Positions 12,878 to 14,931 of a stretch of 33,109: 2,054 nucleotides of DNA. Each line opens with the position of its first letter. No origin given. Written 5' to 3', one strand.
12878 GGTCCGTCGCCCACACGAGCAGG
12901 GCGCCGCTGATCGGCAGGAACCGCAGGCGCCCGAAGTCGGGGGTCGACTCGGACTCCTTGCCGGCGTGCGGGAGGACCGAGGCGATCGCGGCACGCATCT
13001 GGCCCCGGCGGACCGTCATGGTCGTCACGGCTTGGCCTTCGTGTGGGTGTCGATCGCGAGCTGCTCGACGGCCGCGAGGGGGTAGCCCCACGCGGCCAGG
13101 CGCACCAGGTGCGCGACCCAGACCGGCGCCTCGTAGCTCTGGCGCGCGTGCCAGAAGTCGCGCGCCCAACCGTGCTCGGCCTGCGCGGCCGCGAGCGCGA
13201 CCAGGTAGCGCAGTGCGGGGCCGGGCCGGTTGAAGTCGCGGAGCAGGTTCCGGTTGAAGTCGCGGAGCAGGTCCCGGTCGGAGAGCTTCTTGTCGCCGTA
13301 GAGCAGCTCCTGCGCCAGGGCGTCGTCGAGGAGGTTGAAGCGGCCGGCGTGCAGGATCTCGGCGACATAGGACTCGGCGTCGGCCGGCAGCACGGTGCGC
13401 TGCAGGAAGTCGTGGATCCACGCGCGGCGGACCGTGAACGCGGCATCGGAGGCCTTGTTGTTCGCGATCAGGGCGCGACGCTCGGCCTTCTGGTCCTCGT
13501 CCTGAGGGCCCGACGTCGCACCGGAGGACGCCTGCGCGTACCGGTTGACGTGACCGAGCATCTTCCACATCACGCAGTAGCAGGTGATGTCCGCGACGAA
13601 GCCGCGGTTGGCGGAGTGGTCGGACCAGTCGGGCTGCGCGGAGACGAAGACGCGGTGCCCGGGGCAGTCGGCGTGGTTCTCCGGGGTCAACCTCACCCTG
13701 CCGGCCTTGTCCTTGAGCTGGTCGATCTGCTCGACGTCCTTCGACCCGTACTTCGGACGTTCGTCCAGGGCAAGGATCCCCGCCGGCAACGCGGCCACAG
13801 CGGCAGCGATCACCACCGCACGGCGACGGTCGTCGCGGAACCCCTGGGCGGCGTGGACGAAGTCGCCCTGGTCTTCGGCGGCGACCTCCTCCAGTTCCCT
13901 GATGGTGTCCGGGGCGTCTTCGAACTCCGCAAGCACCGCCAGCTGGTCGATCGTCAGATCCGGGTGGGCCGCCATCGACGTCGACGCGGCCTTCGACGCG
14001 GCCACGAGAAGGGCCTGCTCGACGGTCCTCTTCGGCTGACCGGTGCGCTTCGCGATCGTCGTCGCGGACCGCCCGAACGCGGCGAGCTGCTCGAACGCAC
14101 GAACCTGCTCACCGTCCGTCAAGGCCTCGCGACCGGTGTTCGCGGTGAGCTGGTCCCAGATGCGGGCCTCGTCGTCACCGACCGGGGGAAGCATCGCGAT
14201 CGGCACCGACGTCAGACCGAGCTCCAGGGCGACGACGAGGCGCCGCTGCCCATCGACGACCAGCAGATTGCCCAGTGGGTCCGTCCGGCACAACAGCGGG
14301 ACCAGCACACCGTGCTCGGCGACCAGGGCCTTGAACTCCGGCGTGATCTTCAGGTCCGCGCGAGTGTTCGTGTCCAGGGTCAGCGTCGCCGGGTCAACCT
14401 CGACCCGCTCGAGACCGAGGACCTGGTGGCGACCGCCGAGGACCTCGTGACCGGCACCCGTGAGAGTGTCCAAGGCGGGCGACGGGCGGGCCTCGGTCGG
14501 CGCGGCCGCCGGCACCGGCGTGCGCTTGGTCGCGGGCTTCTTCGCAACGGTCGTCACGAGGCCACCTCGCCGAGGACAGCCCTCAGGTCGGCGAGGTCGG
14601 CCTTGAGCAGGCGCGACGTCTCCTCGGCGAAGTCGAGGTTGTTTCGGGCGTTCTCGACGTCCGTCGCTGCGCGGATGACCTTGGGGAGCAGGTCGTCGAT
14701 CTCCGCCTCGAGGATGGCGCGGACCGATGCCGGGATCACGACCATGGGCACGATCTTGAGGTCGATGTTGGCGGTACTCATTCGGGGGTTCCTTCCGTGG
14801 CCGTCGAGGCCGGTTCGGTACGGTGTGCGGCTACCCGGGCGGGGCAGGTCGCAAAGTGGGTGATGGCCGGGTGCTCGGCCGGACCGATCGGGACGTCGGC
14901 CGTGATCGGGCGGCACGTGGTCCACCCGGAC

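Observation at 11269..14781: Two ParB/Srx-fold proteins flanking a beta-clamp-like::FtsK-gamma fusion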

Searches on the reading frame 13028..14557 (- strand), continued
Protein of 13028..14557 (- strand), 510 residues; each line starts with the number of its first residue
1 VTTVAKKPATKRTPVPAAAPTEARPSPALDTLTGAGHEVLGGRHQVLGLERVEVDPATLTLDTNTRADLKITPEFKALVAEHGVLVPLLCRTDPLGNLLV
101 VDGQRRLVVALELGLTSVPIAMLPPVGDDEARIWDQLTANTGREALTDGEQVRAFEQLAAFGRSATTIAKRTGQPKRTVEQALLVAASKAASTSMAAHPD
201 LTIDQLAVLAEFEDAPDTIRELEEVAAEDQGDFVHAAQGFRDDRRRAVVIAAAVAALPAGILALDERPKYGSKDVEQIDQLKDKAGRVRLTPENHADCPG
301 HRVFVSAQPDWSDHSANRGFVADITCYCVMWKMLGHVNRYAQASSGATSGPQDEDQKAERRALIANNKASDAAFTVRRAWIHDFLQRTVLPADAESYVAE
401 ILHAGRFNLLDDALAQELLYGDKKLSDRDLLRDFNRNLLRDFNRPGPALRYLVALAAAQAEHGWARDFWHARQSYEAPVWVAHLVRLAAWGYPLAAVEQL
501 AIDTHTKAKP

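Call 79: fold_search(model_id=the predicted structure, library=pdb)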
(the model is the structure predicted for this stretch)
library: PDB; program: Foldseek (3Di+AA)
matches with E <= 10: 145; with E <= 0.001: 31
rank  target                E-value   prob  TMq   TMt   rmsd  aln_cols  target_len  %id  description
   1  8qa9_B                1.8e-07  1.00  0.30  0.64   5.5       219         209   17  Crystal structure of the RK2 plasmid encoded co-complex of the C-terminally truncated transcriptional repressor protei (released 2024-02-21)
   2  8qa8_B                3.5e-07  1.00  0.15  0.36  15.1       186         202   20  Crystal structure of the C-terminally truncated transcriptional repressor protein KorB from the RK2 plasmid complexed  (released 2024-02-21)
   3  8qa8_F                3.8e-07  1.00  0.15  0.36  15.1       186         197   20  Crystal structure of the C-terminally truncated transcriptional repressor protein KorB from the RK2 plasmid complexed  (released 2024-02-21)
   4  6t1f_D                4.0e-07  1.00  0.24  0.53   5.7       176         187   22  Crystal structure of the C-terminally truncated chromosome-partitioning protein ParB from Caulobacter crescentus compl (released 2020-10-14)
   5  7bm8_A                4.4e-07  1.00  0.16  0.43  15.4       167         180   24  Crystal structure of the C-terminally truncated chromosome-partitioning protein ParB from Caulobacter crescentus compl (released 2021-04-28)
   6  8qa8_A                4.6e-07  1.00  0.15  0.36  15.1       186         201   20  Crystal structure of the C-terminally truncated transcriptional repressor protein KorB from the RK2 plasmid complexed  (released 2024-02-21)
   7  6t1f_B                5.6e-07  1.00  0.22  0.48   7.5       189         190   22  Crystal structure of the C-terminally truncated chromosome-partitioning protein ParB from Caulobacter crescentus compl (released 2020-10-14)
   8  8qa9_A                7.1e-07  1.00  0.27  0.59   4.6       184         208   18  Crystal structure of the RK2 plasmid encoded co-complex of the C-terminally truncated transcriptional repressor protei (released 2024-02-21)
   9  7bnr_A                7.9e-07  1.00  0.16  0.39  15.2       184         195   20  Crystal structure of a ParB Q52A mutant from Myxococcus xanthus bound to CTPyS (released 2021-09-08)
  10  7nfu_A                8.2e-07  1.00  0.26  0.50   5.9       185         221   19  Crystal structure of C-terminally truncated Geobacillus thermoleovorans nucleoid occlusion protein Noc (released 2021-02-17)
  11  7bnk_B                8.2e-07  1.00  0.16  0.38  15.0       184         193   21  Crystal structure of ParB from Myxococcus xanthus bound to CDP and Monothiophosphate (released 2021-09-08)
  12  7nfu_B                8.7e-07  1.00  0.26  0.51   6.2       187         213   19  Crystal structure of C-terminally truncated Geobacillus thermoleovorans nucleoid occlusion protein Noc (released 2021-02-17)
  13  8qa8_C                8.7e-07  1.00  0.15  0.36  14.9       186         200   20  Crystal structure of the C-terminally truncated transcriptional repressor protein KorB from the RK2 plasmid complexed  (released 2024-02-21)
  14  7bnk_A                1.2e-06  1.00  0.16  0.39  15.2       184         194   20  Crystal structure of ParB from Myxococcus xanthus bound to CDP and Monothiophosphate (released 2021-09-08)
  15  7bnr_B                1.4e-06  1.00  0.18  0.42  14.9       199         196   19  Crystal structure of a ParB Q52A mutant from Myxococcus xanthus bound to CTPyS (released 2021-09-08)
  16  1vz0_B                1.5e-06  1.00  0.24  0.55   4.3       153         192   27  Chromosome segregation protein Spo0J from Thermus thermophilus (released 2004-07-19)
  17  1vz0_F                1.8e-06  1.00  0.25  0.56   4.9       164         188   25  Chromosome segregation protein Spo0J from Thermus thermophilus (released 2004-07-19)
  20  1vz0_E                2.2e-06  1.00  0.24  0.55   4.4       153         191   28  Chromosome segregation protein Spo0J from Thermus thermophilus (released 2004-07-19)
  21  1vz0_A                2.2e-06  1.00  0.25  0.57   4.9       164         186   25  Chromosome segregation protein Spo0J from Thermus thermophilus (released 2004-07-19)
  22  1vz0_C                2.5e-06  1.00  0.24  0.55   4.4       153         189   27  Chromosome segregation protein Spo0J from Thermus thermophilus (released 2004-07-19)
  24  1vz0_H                2.9e-06  1.00  0.25  0.57   4.9       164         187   25  Chromosome segregation protein Spo0J from Thermus thermophilus (released 2004-07-19)
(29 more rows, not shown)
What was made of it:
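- The best structural match of ParB510 is KorB in its KorA complex (8qa9, TMt 0.64, call 79).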

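Call 103: find_encoding_contigs(protein=P0122, flank=5000, max_places=1)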
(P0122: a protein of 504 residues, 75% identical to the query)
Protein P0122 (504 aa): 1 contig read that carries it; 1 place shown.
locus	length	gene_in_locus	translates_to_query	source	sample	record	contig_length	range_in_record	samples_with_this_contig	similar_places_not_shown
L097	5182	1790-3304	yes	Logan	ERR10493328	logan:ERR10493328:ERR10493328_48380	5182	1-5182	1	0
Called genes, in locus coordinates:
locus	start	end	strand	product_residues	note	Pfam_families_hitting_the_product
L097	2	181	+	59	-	?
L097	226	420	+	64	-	-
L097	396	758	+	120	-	-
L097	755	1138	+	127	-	-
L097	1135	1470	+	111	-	-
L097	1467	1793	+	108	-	-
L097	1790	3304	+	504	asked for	-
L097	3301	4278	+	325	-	-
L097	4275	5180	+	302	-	?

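Call 104: find_encoding_contigs(protein=P0123, flank=6000, max_places=1)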
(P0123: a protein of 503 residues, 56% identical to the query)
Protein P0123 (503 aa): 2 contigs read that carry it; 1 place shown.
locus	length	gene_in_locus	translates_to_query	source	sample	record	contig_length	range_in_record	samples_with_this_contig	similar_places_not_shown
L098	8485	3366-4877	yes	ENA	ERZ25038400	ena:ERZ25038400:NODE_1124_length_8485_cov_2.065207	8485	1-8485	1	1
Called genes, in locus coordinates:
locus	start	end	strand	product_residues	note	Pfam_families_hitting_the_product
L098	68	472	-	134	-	-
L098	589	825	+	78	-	PF13560:HTH_31 (faint), PF01381:HTH_3, PF05339:DUF739 (weak), PF13443:HTH_26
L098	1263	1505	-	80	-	-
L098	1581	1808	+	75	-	-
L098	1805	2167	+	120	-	-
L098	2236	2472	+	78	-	-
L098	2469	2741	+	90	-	-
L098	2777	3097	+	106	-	-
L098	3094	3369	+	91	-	-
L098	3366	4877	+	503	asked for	-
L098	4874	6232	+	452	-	PF13384:HTH_23 (faint), PF08281:Sigma70_r4_2 (faint), PF13936:HTH_38 (faint), PF19575:HTH_58 (faint)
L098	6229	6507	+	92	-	-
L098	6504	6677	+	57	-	-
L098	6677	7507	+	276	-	-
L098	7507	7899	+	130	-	-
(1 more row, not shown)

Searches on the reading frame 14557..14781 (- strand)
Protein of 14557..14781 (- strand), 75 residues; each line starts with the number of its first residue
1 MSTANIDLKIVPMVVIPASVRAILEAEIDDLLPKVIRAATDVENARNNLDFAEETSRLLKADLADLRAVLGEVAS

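Call 3: search_protein_families(library=pfam, proteins=[window:14557-14781:-], max_evalue=0.1)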
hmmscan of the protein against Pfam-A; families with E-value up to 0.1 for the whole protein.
window:14557-14781:- (75 aa): 0 families

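Call 4: search_protein_families(library=phrogs, proteins=[window:14557-14781:-], max_evalue=0.01)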
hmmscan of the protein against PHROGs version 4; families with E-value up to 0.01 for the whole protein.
window:14557-14781:- (75 aa): 0 families

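Call 54: search_protein_families(library=ncbifam, proteins=[window:14557-14781:-], max_evalue=0.01)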
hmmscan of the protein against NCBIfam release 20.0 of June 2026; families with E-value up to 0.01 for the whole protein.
window:14557-14781:- (75 aa): 1 family
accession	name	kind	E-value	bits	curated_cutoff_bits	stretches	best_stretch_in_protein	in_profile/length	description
NF010758.0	PRK14161.1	equivalog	0.0062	16.2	206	1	22-56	29-63/178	nucleotide exchange factor GrpE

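Call 55: search_protein_families(library=padloc, proteins=[window:14557-14781:-], max_evalue=0.01)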
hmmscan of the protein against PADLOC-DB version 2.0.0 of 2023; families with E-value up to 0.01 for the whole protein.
window:14557-14781:- (75 aa): 0 families
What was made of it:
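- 14554..14781 (-): 75-aa acidic protein (pI 4.5), first gene of the coupled run. No family match. No Pfam, PHROG or PADLOC hit (calls 3, 4, 55).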
